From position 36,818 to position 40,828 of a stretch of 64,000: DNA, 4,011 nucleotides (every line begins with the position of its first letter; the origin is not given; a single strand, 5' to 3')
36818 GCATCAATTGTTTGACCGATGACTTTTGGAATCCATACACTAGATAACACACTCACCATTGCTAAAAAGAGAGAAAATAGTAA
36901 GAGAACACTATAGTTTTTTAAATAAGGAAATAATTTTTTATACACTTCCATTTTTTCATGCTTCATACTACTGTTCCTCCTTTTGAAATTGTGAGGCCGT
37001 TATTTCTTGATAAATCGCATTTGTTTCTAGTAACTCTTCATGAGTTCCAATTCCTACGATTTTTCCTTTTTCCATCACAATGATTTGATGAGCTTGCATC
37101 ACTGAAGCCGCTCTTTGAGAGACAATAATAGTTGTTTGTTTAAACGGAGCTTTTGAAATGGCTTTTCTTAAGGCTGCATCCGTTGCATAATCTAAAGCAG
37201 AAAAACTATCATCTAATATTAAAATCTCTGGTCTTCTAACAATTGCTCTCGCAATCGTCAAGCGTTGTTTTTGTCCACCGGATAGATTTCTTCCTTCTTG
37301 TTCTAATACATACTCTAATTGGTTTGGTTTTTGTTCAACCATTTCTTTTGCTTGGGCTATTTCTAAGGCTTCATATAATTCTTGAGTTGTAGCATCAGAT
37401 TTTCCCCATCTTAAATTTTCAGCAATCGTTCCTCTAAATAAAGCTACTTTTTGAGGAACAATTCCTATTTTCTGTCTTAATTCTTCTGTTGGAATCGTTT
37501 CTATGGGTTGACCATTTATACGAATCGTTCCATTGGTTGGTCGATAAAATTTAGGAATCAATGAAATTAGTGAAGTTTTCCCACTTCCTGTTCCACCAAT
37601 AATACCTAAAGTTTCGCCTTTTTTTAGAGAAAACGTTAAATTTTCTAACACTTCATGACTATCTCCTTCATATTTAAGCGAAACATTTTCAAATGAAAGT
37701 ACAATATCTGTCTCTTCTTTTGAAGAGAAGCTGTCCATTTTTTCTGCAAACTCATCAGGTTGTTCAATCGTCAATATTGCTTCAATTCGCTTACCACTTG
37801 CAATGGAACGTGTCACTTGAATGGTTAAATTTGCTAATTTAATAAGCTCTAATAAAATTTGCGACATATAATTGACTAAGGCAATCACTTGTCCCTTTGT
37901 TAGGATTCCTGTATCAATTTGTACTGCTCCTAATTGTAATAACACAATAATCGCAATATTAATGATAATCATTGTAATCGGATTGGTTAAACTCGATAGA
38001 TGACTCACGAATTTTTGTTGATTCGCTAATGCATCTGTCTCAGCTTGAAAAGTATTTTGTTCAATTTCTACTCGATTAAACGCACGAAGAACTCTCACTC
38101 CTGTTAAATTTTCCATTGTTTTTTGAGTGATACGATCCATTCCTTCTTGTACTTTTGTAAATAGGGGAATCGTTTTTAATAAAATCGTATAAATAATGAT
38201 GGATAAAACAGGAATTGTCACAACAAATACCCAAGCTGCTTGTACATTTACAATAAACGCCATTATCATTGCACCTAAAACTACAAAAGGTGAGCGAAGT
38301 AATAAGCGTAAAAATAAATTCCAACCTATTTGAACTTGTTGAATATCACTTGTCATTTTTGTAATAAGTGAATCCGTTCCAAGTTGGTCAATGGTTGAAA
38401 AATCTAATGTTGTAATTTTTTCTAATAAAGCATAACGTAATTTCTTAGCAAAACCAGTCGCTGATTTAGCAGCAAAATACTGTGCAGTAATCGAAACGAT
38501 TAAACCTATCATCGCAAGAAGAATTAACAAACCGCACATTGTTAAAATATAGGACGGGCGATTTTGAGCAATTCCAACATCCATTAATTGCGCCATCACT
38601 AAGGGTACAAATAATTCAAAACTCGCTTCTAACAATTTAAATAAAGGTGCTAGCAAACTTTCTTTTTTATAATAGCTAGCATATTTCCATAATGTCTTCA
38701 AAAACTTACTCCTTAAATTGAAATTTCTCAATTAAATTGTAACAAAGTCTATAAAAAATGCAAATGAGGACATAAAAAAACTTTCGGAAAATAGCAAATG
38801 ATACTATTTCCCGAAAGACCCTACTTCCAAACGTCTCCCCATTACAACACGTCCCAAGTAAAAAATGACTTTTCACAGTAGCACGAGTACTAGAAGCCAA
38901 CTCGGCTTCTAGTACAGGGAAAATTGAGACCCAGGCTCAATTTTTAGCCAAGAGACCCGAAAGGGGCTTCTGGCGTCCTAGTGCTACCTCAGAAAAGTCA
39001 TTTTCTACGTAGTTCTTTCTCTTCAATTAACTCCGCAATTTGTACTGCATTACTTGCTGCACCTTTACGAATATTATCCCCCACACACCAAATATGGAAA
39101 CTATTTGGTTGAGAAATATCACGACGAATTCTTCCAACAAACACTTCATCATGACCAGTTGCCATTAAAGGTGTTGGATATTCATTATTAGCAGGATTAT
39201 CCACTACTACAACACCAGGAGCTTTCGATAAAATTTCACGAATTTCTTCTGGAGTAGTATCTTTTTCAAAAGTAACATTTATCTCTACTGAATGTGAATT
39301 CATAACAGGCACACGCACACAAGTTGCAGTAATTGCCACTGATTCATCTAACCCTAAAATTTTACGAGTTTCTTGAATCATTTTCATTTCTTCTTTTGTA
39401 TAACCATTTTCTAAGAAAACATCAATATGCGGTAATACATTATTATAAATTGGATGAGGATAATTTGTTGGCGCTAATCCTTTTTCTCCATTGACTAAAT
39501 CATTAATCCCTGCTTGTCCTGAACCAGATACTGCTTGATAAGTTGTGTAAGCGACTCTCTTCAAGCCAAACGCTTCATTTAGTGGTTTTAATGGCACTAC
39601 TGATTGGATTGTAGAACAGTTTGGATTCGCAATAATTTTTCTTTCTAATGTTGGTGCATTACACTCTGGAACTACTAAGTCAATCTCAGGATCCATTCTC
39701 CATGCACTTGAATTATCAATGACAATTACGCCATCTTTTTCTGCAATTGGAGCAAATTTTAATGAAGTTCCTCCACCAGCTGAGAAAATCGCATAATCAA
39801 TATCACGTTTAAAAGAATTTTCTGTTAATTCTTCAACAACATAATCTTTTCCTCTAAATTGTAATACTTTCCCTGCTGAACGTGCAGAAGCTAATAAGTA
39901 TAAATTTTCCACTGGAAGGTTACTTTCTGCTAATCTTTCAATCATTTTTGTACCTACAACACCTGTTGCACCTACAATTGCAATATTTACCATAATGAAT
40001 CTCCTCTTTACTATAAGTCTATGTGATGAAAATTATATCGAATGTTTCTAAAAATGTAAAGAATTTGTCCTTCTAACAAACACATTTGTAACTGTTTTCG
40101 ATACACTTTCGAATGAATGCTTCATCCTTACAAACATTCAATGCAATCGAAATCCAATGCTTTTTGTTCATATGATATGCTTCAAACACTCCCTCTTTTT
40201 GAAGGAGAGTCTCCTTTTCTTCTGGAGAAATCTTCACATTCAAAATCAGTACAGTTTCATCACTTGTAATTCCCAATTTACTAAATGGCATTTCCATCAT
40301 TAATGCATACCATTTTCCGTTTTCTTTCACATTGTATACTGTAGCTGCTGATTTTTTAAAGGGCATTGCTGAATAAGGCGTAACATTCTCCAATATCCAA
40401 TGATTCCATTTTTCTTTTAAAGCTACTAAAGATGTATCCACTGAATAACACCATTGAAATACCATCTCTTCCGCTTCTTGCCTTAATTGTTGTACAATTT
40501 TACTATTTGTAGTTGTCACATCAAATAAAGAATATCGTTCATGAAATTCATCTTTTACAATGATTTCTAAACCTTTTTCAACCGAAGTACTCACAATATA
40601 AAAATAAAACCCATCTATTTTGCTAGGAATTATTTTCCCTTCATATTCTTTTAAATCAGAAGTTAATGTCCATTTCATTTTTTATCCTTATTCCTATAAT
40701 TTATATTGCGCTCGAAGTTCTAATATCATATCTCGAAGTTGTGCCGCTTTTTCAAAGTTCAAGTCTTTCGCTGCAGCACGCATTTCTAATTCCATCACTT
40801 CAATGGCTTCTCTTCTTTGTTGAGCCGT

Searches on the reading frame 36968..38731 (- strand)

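Call 66: search_protein_families(library=pfam, proteins=[window:36968-38731:-], max_evalue=0.00001)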
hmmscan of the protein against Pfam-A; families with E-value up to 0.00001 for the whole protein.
window:36968-38731:- (587 aa): 2 families
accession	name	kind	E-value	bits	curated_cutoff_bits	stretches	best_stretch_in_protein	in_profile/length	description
PF00664.28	ABC_membrane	-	2.1e-39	136.3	28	1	27-292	3-270/274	ABC transporter transmembrane region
PF00005.33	ABC_tran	-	2.5e-33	116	25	1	362-510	1-136/137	ABC transporter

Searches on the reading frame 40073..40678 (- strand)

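Call 66: search_protein_families(library=pfam, proteins=[window:40073-40678:-], max_evalue=0.00001)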
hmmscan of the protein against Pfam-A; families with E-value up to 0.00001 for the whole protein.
window:40073-40678:- (201 aa): 1 family
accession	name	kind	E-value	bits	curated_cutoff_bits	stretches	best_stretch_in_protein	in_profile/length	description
PF04237.18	YjbR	-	2.4e-17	63.8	30.1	1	104-198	9-87/88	YjbR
